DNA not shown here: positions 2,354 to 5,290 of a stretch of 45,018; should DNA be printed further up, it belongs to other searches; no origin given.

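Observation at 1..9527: Eight-gene coupled operon joining HdrA(L)BC/MvhD to a split glutamate synthase and a MetF: candidate undescribed electron-bifurcating complex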

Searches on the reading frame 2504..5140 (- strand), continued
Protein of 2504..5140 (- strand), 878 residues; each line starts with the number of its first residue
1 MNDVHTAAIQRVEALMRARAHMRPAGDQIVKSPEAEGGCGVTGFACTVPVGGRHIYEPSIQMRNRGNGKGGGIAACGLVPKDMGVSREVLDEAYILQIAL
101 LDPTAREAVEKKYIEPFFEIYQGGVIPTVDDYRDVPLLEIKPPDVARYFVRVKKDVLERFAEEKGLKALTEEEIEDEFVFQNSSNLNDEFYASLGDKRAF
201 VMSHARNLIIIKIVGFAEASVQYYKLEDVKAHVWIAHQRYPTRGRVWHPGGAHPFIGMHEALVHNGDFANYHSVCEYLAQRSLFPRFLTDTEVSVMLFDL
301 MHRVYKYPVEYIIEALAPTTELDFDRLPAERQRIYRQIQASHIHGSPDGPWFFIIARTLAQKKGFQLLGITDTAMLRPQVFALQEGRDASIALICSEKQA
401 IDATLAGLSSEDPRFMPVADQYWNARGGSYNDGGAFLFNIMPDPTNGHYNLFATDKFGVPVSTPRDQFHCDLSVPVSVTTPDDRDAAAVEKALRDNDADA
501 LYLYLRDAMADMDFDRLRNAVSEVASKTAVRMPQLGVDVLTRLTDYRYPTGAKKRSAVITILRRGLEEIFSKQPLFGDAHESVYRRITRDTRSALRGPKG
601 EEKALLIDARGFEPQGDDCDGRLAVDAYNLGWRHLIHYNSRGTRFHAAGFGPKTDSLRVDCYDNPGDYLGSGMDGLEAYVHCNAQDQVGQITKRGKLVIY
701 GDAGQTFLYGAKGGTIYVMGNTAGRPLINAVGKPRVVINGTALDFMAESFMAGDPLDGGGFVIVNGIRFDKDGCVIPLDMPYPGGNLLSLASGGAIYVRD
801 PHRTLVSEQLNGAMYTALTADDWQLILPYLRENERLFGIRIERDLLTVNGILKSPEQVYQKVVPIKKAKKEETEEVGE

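Call 62: search_protein_families(library=pfam, proteins=[L093:167-1285:+, L093:2006-3205:+, L093:3499-4845:+, L093:4849-5550:+, L093:12095-13216:+, L093:13239-16541:+, L093:16633-17946:+, L093:18426-19235:+, L093:19536-20228:+, L093:20231-21619:+], max_evalue=0.0001)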
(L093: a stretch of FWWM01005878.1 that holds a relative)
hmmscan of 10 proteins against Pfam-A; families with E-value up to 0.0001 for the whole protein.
L093:167-1285:+ (372 aa): 5 families
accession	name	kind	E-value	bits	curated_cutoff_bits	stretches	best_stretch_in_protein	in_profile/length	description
PF07993.18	NAD_binding_4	-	9e-36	123.8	20.1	1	10-217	3-229/258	Male sterility protein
PF01370.27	Epimerase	-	1.6e-21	77.3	20.9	1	6-195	1-172/240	NAD dependent epimerase/dehydratase family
PF04321.23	RmlD_sub_bind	-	2.3e-11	43.8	27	1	5-195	2-151/287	RmlD substrate binding domain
PF16363.11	GDP_Man_Dehyd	-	1.1e-08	35.4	27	1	8-184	2-172/332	GDP-mannose 4,6 dehydratase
PF01073.25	3Beta_HSD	-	4.5e-05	23.1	22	0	8-178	2-159/280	3-beta hydroxysteroid dehydrogenase/isomerase family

L093:2006-3205:+ (399 aa): 1 family
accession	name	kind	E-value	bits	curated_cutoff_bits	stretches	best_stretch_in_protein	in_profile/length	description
PF00579.31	tRNA-synt_1b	-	2.9e-71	240.6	21.1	1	65-340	6-290/292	tRNA synthetases class I (W and Y)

L093:3499-4845:+ (448 aa): 2 families
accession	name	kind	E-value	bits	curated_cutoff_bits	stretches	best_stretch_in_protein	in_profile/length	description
PF00120.29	Gln-synt_C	-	1.2e-132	442.6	24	1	111-444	2-344/344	Glutamine synthetase, catalytic domain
PF03951.24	Gln-synt_N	-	1.4e-31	108.3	33.4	1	22-104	1-82/82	Glutamine synthetase, beta-Grasp domain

L093:4849-5550:+ (233 aa): 1 family
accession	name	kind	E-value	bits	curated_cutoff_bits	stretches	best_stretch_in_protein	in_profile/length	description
PF00117.34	GATase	-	1.7e-20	73.9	22.8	1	53-190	42-176/190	Glutamine amidotransferase class-I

L093:12095-13216:+ (373 aa): 3 families
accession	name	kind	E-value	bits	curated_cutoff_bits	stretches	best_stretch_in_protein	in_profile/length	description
PF00988.28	CPSase_sm_chain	-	6e-58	194.6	27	1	5-130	1-126/126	Carbamoyl-phosphate synthase small chain, CPSase domain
PF00117.34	GATase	-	4.8e-55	186.6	22.8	1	194-370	2-189/190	Glutamine amidotransferase class-I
PF07722.19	Peptidase_C26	-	1.5e-06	28.6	20.5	0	259-282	105-128/219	Peptidase C26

L093:13239-16541:+ (1100 aa): 9 families
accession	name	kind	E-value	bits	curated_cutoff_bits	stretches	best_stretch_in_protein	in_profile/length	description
PF02786.22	CPSase_L_D2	-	5.2e-114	379.5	19.8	2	128-334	1-210/211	Carbamoyl-phosphate synthase L chain, ATP binding domain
PF25596.1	CPSase_L_D1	-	2.8e-99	327.6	27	2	573-684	2-117/118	Carbamoyl phosphate synthase preATP-grasp domain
PF02787.25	CPSase_L_D3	-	1.4e-23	83.1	26.6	1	429-520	1-79/80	Carbamoyl-phosphate synthetase large chain, oligomerisation domain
PF02142.27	MGS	-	2.9e-22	79.1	24.1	1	972-1056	3-94/94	MGS-like domain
PF02222.28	ATP-grasp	-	5.2e-16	59.2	27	1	696-860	3-163/179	ATP-grasp domain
PF07478.18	Dala_Dala_lig_C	-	7.9e-12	45.6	24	1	709-858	15-174/204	D-ala D-ala ligase C-terminus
PF15632.11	ATPgrasp_Ter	-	2.9e-09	37.2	29.1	1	825-885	51-110/131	ATP-grasp in the biosynthetic pathway with Ter operon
PF02655.19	ATP-grasp_3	-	4.9e-09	36.9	23.2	1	687-860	2-157/160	ATP-grasp domain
PF13549.11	ATP-grasp_5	-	5.2e-05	23.2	27.6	0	692-728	15-51/221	ATP-grasp domain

L093:16633-17946:+ (437 aa): 3 families
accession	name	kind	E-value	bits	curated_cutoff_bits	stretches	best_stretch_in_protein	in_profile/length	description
PF13537.11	GATase_7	-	8.9e-18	64.9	25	1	101-216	11-121/123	Glutamine amidotransferase domain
PF13522.11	GATase_6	-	1.3e-17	64.5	27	1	82-212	9-130/130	Glutamine amidotransferase domain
PF13230.11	GATase_4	-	2.3e-07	30.5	23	1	76-149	62-133/272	Glutamine amidotransferases class-II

L093:18426-19235:+ (269 aa): 3 families
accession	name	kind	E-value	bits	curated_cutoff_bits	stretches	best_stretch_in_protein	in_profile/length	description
PF01934.22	HepT-like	-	7.4e-22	77.7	23.5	1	14-129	2-119/120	Ribonuclease HepT-like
PF18765.7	Polbeta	-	1.1e-14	54.7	26.9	1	141-229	3-92/93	Polymerase beta, Nucleotidyltransferase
PF22600.2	MTPAP-like_central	-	3.3e-05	24.4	27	1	136-195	24-82/139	Poly(A) RNA polymerase, mitochondrial-like, central palm domain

L093:19536-20228:+ (230 aa): 2 families
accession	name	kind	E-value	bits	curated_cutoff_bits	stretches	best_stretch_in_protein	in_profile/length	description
PF00072.30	Response_reg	-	2.8e-33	114.8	30.2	1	4-113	1-111/111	Response regulator receiver domain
PF00486.34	Trans_reg_C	-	1.2e-26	93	26.2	1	152-227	2-77/77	Transcriptional regulatory protein, C terminal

L093:20231-21619:+ (462 aa): 4 families
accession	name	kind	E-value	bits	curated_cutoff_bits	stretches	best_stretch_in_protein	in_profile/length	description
PF02518.31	HATPase_c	-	2.2e-35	121.9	26.4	1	351-461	2-110/111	Histidine kinase-, DNA gyrase B-, and HSP90-like ATPase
PF00512.31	HisKA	-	3.3e-17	62.7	26.9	1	238-303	1-65/66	His Kinase A (phospho-acceptor) domain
PF00672.30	HAMP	-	2.4e-15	57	25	1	181-233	1-52/53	HAMP domain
PF13581.12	HATPase_c_2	-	3.8e-05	24.1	27.4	0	360-456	41-125/127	Histidine kinase-like ATPase domain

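Call 75: find_homologous_proteins(query=L064:9986-12616:+, max_evalue=1e-20)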
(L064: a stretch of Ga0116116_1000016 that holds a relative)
Query L064:9986-12616:+ (876 aa): 7710 proteins with E <= 1e-20 among 8000 candidates; the best 120 are listed.
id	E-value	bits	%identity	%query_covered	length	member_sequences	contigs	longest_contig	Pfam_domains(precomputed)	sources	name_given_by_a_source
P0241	0.0e+0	2033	100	100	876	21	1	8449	PF01493.26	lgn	-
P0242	0.0e+0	1852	90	100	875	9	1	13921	PF01493.26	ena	-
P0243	0.0e+0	1826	89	100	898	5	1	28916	PF01493.26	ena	-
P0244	0.0e+0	1810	89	100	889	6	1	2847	PF01493.26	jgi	jgi:glutamate synthase domain-containing protein 1/glutamate synthase domain-containing protein 3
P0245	0.0e+0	1565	76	100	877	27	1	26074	PF01493.26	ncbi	-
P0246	0.0e+0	1561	76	100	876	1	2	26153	PF01493.26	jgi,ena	-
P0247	0.0e+0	1561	76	100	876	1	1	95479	PF01493.26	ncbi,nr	ncbi:MAG TPA: hypothetical protein VMT71_05095 [Syntrophorhabdales bacterium]|nr:hypothetical protei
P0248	0.0e+0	1561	76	100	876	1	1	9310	PF01493.26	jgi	-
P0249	0.0e+0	1560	76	100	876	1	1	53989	PF01493.26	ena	-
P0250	0.0e+0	1559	76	100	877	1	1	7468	PF01493.26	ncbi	-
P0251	0.0e+0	1544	76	100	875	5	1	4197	PF01493.26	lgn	-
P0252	0.0e+0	1538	76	100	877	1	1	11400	PF01493.26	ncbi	-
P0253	0.0e+0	1537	76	100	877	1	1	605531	PF01493.26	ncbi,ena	-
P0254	0.0e+0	1532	75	100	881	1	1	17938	PF01493.26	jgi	jgi:glutamate synthase domain-containing protein 3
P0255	0.0e+0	1507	75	99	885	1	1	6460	PF13522.12,PF01493.26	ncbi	-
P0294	0.0e+0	1418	70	100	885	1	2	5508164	PF13522.12,PF01493.26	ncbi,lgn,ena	-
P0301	0.0e+0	1413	70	100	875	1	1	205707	PF13522.12,PF01493.26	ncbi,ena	-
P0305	0.0e+0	1408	69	100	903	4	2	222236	PF13522.12,PF01493.26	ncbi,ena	-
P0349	0.0e+0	1386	70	100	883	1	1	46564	PF13522.12,PF01493.26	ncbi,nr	ncbi:MAG: glutamate synthase [Syntrophus sp. (in: bacteria)]|nr:glutamate synthase [Syntrophus sp. (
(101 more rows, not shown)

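Call 76: find_encoding_contigs(protein=P0294, flank=10000, max_places=2)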
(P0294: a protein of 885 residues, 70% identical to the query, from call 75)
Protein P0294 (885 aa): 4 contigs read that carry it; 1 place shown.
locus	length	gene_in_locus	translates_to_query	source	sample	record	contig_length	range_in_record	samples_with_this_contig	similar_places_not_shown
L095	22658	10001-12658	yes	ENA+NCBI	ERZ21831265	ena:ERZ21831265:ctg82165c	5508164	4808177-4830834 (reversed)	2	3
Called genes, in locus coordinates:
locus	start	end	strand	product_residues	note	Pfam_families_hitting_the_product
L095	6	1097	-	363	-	PF00989:PAS, PF13188:PAS_8 (faint), PF08448:PAS_4 (weak), PF13426:PAS_9, PF08447:PAS_3 (weak), PF00512:HisKA, PF02518:HATPase_c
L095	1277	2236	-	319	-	PF11453:DUF2950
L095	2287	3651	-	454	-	PF11737:DUF3300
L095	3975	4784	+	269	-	PF00117:GATase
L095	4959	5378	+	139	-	PF02662:FlpD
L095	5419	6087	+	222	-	PF12225:DUF5981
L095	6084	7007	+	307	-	PF02219:MTHFR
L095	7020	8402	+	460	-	PF13237:Fer4_10 (faint), PF01645:Glu_synthase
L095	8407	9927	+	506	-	PF01645:Glu_synthase, PF00478:IMPDH (weak), PF03060:NMO (weak), PF01070:FMN_dh (weak)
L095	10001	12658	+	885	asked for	PF13522:GATase_6 (faint), PF01493:GXGXG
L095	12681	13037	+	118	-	-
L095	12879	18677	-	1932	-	PF01339:CheB_methylest, PF03705:CheR_N, PF01739:CheR, PF13596:PAS_10, PF08447:PAS_3, PF01590:GAF, PF13185:GAF_2, PF13492:GAF_3, +9 more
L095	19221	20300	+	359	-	PF02606:LpxK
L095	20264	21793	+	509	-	PF00682:HMGL-like, PF22617:HCS_D2, PF08502:LeuA_dimer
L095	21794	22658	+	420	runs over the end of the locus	PF00330:Aconitase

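Call 77: list_cluster_members(proteins=[P0294, P0349, P0253, P0078, P0049, P0081, P0305, P0301])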
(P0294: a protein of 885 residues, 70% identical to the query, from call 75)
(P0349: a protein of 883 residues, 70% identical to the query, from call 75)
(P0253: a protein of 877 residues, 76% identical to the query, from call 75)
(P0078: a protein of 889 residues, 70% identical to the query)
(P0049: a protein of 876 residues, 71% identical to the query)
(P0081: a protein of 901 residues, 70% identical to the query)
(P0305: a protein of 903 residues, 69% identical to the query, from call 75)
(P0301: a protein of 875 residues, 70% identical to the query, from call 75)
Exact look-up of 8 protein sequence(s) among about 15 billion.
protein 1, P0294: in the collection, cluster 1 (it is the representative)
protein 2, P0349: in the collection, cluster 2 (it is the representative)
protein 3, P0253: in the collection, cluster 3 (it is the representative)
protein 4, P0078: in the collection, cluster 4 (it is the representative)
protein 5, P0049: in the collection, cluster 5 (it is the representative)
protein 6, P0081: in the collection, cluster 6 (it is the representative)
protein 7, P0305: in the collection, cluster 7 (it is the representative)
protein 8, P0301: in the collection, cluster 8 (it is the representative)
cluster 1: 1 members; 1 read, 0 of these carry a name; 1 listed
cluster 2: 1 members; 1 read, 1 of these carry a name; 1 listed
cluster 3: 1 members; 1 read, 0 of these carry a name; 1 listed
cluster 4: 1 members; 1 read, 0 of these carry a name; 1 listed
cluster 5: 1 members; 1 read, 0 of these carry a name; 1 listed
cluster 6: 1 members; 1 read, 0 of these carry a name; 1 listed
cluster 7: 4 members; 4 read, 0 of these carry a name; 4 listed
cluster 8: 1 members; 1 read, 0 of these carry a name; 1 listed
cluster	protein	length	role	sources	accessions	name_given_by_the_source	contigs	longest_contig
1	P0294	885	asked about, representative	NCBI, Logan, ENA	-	-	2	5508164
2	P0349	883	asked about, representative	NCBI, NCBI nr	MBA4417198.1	MAG: glutamate synthase [Syntrophus sp. (in: bacteria)] | glutamate synthase [Syntrophus sp. (in: bacteria)]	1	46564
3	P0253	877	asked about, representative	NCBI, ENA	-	-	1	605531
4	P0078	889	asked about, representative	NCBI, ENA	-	-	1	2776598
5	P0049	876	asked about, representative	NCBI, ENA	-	-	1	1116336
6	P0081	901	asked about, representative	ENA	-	-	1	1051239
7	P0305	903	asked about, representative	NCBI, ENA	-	-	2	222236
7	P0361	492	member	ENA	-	-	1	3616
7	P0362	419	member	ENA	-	-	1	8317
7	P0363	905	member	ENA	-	-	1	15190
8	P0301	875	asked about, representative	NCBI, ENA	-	-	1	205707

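Call 83: predict_structure(alignment_id=A3)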
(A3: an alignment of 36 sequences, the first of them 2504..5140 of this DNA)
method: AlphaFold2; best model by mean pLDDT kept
length: 878 residues; sequences in the alignment: 36
mean_pLDDT: 59.1   pTM: 0.48
mean pLDDT of the five models: 59.1, 53.6, 52.9, 52.8, 48.5
residues with pLDDT >= 90: 53; 70-90: 249; 50-70: 283; < 50: 293
segments of 3 or more residues with pLDDT < 50: 1-4, 24-78, 128-141, 192-196, 211-290, 344-349, 373-400, 418-433, 464-467, 642-645, 647-649, 665-672, 709-711, 724-727, 729-731, 741-752, 778-795, 808-812, 867-878
pLDDT, mean of each block of 10 residues (from residue 1): 55 72 47 25 26 25 27 34 69 75 81 91 64 35 73 90 85 79 72 52 57 34 27 25 24 24 26 32 36 55 55 53 62 69 48 66 73 41 26 38 54 52 34 62 77 70 52 59 86 91 90 83 90 88 72 68 85 85 88 89 86 70 84 80 48 70 55 63 56 63 53 61 50 54 39 52 54 51 44 53 54 68 73 62 65 78 53 37
secondary structure, 60 per line:
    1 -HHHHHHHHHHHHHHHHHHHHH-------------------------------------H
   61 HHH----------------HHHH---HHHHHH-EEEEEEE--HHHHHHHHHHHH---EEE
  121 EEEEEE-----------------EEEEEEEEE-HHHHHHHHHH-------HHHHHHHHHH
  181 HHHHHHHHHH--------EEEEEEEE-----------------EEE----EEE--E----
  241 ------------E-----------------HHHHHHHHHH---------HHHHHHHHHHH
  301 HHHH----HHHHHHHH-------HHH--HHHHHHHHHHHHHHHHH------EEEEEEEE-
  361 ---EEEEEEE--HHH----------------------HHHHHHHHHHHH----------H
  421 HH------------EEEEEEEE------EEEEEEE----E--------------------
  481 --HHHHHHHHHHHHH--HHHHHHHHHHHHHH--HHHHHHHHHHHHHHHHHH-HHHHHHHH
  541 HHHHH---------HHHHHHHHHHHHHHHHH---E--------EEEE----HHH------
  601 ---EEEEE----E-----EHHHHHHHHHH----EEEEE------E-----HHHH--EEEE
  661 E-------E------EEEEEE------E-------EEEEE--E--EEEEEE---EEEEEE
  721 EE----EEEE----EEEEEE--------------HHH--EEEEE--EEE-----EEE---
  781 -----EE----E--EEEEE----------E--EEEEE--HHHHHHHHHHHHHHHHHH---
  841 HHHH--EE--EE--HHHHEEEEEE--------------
elements in order (helices of 4 or more, strands of 3 or more residues): H2-22 H60-63 H80-83 H87-92 E94-100 H103-114 E118-126 E144-152 H154-163 H171-190 E199-206 E224-226 E231-233 H271-280 H290-304 H309-316 H329-345 E352-359 E364-370 H398-409 E435-442 E449-455 H483-495 H498-511 H514-531 H533-545 H555-571 E584-587 E604-608 H620-629 E634-638 H651-654 E657-661 E676-681 E696-700 E706-711 E715-722 E727-730 E735-740 E760-764 E767-769 E775-777 E795-799 E813-817 H820-837 H841-844 H855-858 E859-864

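Call 85: search_solved_structures(query=L004:14123-18667:+, max_evalue=1e-10, show_alignments=0)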
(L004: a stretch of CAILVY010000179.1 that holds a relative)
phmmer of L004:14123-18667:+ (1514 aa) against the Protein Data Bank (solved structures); distinct sequences matched with E-value up to 1e-10: 21.
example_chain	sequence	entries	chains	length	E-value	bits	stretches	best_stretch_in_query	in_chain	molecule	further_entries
5odc_A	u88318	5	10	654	1.5e-182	612.4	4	640-847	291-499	Heterodisulfide reductase, subunit A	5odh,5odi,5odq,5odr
8rvu_a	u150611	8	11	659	6.4e-169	567.3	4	640-815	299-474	H(2):CoB-CoM heterodisulfide,ferredoxin reductase subunit A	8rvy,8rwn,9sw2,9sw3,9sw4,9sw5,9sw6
9sfi_A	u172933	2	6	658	6.8e-168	563.9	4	641-821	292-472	CoB--CoM heterodisulfide reductase iron-sulfur subunit A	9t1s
8rvv_A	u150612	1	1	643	7.6e-167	560.4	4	640-815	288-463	H(2):CoB-CoM heterodisulfide,ferredoxin reductase subunit A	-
7bkb_A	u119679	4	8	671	5.6e-140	471.3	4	934-1111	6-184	CoB--CoM heterodisulfide reductase iron-sulfur subunit A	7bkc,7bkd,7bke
9bov_A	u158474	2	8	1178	6.9e-133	447.9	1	169-648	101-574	Molybdopterin oxidoreductase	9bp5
9n5u_A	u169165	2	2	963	2.4e-127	429.5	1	171-649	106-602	NfnA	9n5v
8oh5_C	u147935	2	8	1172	2.7e-112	379.6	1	169-648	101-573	Formate dehydrogenase-O, major subunit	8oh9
4ylf_B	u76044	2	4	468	8.2e-95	321.7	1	171-569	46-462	Dihydropyrimidine dehydrogenase subunit A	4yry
5jca_L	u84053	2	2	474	3.8e-91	309.5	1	170-568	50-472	NADH-dependent Ferredoxin:NADP Oxidoreductase (NfnI) subunit alpha | NADH-dependent Ferredoxin:NADP Oxidoreductase subunit alpha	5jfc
5vj7_A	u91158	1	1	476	1.5e-83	284.3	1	170-568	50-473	Oxidoreductase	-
6s6s_G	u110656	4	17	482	8.4e-74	252.1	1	171-566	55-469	Glutamate synthase [NADPH] small chain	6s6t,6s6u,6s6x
2vdc_G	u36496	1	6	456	6.9e-72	245.7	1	159-566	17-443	GLUTAMATE SYNTHASE [NADPH] SMALL CHAIN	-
7mfm_I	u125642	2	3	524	3.1e-51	177.3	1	173-573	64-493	Glutamate synthase (NADPH) small chain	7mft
6tjr_A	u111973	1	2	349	1.2e-45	158.7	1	668-910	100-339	Fumarate reductase/succinate dehydrogenase flavoprotein domain protein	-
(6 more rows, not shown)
